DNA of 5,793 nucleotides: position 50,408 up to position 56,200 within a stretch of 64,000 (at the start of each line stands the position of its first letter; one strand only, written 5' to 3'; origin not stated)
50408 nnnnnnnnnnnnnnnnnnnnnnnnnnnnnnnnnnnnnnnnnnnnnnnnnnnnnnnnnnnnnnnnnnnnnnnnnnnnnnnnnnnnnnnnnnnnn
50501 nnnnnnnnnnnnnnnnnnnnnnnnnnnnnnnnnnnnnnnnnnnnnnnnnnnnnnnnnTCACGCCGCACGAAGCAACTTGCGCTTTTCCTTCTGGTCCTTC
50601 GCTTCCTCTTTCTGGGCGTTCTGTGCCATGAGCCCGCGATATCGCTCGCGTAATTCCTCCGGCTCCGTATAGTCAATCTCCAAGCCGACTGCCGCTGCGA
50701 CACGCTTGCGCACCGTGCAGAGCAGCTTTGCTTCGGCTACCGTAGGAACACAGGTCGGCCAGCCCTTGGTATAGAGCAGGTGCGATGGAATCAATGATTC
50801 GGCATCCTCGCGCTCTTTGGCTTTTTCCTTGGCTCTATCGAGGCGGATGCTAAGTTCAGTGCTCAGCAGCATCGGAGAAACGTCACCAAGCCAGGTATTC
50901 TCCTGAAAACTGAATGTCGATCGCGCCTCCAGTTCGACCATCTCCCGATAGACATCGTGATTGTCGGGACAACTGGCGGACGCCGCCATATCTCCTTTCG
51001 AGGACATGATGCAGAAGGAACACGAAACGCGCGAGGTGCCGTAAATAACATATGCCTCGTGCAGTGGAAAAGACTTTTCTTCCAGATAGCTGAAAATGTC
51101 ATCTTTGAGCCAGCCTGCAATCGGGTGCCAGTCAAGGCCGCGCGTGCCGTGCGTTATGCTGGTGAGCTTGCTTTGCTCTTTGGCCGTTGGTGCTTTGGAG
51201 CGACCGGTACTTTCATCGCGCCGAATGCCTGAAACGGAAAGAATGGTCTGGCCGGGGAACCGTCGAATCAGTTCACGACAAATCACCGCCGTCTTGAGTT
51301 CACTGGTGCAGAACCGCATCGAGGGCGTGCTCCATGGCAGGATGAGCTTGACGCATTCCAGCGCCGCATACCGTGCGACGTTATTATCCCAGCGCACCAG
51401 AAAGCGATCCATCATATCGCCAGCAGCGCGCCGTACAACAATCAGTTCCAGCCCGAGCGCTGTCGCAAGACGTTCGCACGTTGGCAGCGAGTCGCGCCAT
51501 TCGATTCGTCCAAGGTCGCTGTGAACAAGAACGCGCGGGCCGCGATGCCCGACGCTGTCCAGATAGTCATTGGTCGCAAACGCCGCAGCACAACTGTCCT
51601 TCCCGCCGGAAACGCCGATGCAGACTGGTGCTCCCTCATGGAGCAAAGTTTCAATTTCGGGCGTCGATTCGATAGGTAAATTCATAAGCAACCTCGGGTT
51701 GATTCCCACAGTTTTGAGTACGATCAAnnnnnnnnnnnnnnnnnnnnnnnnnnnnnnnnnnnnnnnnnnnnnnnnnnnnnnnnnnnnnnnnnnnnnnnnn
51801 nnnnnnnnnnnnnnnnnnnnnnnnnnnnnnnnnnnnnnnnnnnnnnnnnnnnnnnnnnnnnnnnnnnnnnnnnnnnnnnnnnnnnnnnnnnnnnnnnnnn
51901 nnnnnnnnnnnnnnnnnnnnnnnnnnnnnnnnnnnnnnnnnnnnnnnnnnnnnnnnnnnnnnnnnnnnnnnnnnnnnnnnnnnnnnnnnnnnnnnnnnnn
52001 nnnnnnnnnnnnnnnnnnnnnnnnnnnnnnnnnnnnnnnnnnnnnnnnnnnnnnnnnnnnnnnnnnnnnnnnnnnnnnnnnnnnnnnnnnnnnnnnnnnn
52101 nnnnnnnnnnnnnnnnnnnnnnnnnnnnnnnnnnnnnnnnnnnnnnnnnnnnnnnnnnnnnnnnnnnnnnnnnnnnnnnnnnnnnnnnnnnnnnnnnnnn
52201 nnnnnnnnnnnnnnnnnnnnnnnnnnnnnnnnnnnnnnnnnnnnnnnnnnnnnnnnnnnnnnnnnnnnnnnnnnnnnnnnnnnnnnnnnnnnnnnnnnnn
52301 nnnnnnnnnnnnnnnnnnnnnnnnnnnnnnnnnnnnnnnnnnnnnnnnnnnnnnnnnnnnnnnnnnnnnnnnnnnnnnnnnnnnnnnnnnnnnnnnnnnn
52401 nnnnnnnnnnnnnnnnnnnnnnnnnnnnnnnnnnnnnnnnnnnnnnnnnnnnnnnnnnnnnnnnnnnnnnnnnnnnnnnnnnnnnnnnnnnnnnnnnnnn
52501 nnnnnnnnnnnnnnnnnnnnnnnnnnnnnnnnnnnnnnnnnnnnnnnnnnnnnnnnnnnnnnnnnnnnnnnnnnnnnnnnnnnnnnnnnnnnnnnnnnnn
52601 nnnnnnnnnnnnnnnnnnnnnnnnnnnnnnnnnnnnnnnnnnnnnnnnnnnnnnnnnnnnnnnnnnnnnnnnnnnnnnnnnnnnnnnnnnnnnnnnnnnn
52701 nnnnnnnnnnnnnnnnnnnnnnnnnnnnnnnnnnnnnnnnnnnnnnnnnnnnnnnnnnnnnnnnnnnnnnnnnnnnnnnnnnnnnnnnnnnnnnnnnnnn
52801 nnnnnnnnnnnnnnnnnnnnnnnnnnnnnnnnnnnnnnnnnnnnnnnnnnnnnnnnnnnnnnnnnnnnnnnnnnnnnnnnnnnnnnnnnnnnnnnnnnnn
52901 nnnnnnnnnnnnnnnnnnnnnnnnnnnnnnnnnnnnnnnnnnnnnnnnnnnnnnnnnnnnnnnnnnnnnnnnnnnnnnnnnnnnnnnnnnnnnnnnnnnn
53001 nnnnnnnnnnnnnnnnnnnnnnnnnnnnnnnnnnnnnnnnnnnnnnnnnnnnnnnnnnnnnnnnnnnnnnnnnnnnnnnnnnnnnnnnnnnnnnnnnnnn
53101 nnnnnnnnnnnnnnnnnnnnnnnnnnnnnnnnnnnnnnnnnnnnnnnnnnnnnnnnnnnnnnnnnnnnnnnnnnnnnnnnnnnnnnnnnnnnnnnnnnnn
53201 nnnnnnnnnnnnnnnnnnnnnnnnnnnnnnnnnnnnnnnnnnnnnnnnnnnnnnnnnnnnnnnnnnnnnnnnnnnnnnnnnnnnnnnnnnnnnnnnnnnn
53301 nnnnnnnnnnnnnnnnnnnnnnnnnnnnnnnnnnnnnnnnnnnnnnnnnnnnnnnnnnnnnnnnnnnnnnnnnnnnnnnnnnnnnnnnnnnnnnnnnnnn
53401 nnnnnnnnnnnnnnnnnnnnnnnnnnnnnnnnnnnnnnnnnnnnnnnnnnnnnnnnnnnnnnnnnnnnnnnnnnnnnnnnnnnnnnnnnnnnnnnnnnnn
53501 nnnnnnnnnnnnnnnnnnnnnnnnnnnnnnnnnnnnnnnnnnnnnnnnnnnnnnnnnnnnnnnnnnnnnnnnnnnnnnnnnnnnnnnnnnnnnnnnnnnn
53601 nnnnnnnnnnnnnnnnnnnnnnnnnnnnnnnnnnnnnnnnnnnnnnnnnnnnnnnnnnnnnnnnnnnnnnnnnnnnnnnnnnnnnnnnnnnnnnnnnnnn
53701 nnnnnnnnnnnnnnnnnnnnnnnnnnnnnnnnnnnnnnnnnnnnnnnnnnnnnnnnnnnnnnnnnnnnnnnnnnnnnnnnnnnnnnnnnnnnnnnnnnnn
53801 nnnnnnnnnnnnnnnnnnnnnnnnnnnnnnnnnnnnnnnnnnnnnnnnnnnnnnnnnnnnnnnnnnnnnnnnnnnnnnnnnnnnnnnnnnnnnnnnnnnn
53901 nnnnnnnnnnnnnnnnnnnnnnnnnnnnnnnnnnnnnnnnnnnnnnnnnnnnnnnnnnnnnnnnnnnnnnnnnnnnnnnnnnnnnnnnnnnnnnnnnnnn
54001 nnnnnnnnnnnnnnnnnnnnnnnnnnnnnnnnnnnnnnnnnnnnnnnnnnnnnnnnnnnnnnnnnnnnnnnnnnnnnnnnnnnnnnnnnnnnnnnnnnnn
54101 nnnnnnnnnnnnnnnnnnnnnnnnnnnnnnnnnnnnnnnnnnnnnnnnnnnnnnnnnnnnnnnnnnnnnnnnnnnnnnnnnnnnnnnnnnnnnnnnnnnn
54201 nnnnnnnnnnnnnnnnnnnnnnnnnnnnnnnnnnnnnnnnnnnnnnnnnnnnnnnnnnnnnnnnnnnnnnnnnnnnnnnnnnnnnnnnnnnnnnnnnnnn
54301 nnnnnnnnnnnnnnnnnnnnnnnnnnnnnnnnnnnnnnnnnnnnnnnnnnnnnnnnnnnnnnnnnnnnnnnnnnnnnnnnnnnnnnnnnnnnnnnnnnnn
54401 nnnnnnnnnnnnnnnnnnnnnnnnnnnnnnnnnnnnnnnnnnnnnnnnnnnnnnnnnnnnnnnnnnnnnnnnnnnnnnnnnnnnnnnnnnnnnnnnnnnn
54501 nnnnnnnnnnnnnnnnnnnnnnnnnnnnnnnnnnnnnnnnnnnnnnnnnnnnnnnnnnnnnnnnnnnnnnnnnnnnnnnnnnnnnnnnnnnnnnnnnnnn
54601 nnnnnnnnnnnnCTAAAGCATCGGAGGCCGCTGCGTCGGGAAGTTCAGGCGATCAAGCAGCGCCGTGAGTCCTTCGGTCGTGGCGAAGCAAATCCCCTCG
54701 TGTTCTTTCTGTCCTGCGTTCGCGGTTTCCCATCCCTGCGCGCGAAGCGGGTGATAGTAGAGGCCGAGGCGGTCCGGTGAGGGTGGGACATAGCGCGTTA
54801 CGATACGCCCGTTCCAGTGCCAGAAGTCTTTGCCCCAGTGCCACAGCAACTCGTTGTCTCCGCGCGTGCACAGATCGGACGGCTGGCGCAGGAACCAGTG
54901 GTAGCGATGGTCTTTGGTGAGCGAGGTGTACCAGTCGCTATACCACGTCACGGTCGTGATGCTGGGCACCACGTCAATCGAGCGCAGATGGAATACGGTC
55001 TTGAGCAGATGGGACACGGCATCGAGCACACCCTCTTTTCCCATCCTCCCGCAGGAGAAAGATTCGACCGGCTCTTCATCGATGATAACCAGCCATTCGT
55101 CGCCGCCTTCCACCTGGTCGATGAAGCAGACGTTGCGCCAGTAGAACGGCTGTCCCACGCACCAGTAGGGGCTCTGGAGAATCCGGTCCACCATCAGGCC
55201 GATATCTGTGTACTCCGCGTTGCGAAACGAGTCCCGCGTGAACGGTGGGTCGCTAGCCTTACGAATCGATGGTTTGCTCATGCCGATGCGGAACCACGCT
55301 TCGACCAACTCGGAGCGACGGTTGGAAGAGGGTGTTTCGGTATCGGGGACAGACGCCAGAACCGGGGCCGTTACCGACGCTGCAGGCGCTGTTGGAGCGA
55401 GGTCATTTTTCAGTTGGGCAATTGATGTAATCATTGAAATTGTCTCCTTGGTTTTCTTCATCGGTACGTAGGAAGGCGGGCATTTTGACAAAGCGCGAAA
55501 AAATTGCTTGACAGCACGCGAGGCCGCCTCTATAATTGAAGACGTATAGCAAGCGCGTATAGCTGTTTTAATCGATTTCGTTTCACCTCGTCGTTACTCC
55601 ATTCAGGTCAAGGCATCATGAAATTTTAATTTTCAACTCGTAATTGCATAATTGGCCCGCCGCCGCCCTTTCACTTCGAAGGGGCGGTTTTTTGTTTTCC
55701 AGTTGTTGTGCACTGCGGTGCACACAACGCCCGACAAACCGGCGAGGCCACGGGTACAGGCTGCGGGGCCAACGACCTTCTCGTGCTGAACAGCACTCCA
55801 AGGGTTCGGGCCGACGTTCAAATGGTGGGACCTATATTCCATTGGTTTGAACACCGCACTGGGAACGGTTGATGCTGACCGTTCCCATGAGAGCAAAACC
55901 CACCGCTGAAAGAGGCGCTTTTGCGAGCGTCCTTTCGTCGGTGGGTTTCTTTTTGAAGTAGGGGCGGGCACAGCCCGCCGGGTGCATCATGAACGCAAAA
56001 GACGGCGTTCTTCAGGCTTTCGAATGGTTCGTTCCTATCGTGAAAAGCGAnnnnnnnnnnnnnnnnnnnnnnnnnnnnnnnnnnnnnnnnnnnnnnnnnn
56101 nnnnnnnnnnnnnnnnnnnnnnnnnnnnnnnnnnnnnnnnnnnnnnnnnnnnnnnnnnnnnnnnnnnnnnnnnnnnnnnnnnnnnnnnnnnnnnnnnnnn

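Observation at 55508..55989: Consensus promoter, 155-nt non-coding leader and strong terminator directly in front of the capsid module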

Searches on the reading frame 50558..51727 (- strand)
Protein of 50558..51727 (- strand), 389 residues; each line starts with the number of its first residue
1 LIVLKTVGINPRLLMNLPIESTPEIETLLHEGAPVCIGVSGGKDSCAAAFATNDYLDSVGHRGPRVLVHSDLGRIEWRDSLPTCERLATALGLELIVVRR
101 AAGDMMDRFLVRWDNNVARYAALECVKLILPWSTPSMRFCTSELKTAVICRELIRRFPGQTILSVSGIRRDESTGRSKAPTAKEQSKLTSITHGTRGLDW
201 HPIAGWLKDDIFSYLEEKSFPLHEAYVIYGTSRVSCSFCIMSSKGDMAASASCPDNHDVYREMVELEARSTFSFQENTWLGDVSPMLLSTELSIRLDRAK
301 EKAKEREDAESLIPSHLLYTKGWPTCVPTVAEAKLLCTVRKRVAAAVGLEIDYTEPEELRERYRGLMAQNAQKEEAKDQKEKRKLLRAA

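Call 10: search_protein_families(library=phrogs, proteins=[window:50558-51727:-])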
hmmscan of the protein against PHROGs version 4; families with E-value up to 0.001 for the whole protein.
window:50558-51727:- (389 aa): 2 families
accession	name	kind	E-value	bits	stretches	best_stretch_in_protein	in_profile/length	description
phrog_424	-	moron, auxiliary metabolic gene and host takeover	6.4e-24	85.7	1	29-281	157-379/460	phosphoadenosine phosphosulfate reductase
phrog_2302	-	moron, auxiliary metabolic gene and host takeover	5.9e-17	62.7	1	24-235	19-233/381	phosphoadenosine phosphosulfate reductase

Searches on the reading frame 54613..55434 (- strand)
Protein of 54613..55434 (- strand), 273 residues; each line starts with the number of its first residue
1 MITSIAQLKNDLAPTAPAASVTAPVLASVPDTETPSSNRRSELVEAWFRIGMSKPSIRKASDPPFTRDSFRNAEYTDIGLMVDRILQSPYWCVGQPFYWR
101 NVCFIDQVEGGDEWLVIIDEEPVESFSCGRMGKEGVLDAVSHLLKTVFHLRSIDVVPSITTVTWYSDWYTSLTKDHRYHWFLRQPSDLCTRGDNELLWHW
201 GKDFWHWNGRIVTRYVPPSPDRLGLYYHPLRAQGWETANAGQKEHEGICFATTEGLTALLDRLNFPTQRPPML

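Call 10: search_protein_families(library=phrogs, proteins=[window:54613-55434:-])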
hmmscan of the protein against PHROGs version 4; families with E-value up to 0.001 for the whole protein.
window:54613-55434:- (273 aa): 0 families

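Call 16: search_protein_families(library=pfam, proteins=[window:54613-55434:-], max_evalue=0.01)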
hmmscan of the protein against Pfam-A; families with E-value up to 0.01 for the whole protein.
window:54613-55434:- (273 aa): 0 families

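Call 80: search_protein_families(library=pfam, proteins=[window:54613-55434:-], max_evalue=0.1)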
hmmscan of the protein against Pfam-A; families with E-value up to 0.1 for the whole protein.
window:54613-55434:- (273 aa): 0 families

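Call 81: search_protein_families(library=phrogs, proteins=[window:54613-55434:-], max_evalue=0.1)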
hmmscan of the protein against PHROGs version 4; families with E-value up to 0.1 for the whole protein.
window:54613-55434:- (273 aa): 0 families

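Call 110: search_solved_structures(query=window:54613-55434:-, max_evalue=1)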
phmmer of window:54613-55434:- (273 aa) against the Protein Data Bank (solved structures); distinct sequences matched with E-value up to 1: 2.
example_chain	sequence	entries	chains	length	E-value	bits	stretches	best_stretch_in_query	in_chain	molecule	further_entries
6fdg_A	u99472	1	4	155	0.41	12.7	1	125-198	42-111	4-hydroxybenzoyl-CoA thioesterase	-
2chp_A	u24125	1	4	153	0.5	12.4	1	163-188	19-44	METALLOREGULATION DNA-BINDING STRESS PROTEIN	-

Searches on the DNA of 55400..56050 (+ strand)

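Call 6: search_dna_similar(query=window:55400-56000:+, collection=phages, mode=distant, max_rows=30)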
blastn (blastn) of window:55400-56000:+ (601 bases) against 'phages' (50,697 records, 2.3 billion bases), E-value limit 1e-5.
No match.

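Call 7: search_rna_families(source=window, start=55400, end=56050, threshold=evalue, max_evalue=10)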
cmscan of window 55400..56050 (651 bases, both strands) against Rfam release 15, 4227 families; matches with E-value up to 10: 3.
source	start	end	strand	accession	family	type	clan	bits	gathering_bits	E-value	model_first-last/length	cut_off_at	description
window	55856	55978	+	RF03000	LOOT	Gene; sRNA;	-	23.8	46.4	0.027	1-121/121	no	LOOT RNA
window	55838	55906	+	RF03893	mir-4879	Gene; miRNA;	-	18.1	100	0.57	1-75/75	no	mir-4879 microRNA precursor family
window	55410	55437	-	RF01307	sR55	Gene; snRNA; snoRNA; CD-box;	-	13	35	3.5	36-63/65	no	Small nucleolar RNA sR55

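Call 22: search_rna_families(source=window, start=55690, end=56000, threshold=evalue, max_evalue=1, show_alignments=2)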
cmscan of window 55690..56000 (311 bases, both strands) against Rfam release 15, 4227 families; matches with E-value up to 1: 3.
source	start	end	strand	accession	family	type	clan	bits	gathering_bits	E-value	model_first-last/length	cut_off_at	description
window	55856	55978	+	RF03000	LOOT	Gene; sRNA;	-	23.8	46.4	0.013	1-121/121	no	LOOT RNA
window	55838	55906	+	RF03893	mir-4879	Gene; miRNA;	-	18.1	100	0.27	1-75/75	no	mir-4879 microRNA precursor family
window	55907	56000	+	RF02456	Diantho_3_UTR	Cis-reg;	-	14.9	100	0.17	1-106/205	3'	Dianthovirus RNA2 3'UTR stem loops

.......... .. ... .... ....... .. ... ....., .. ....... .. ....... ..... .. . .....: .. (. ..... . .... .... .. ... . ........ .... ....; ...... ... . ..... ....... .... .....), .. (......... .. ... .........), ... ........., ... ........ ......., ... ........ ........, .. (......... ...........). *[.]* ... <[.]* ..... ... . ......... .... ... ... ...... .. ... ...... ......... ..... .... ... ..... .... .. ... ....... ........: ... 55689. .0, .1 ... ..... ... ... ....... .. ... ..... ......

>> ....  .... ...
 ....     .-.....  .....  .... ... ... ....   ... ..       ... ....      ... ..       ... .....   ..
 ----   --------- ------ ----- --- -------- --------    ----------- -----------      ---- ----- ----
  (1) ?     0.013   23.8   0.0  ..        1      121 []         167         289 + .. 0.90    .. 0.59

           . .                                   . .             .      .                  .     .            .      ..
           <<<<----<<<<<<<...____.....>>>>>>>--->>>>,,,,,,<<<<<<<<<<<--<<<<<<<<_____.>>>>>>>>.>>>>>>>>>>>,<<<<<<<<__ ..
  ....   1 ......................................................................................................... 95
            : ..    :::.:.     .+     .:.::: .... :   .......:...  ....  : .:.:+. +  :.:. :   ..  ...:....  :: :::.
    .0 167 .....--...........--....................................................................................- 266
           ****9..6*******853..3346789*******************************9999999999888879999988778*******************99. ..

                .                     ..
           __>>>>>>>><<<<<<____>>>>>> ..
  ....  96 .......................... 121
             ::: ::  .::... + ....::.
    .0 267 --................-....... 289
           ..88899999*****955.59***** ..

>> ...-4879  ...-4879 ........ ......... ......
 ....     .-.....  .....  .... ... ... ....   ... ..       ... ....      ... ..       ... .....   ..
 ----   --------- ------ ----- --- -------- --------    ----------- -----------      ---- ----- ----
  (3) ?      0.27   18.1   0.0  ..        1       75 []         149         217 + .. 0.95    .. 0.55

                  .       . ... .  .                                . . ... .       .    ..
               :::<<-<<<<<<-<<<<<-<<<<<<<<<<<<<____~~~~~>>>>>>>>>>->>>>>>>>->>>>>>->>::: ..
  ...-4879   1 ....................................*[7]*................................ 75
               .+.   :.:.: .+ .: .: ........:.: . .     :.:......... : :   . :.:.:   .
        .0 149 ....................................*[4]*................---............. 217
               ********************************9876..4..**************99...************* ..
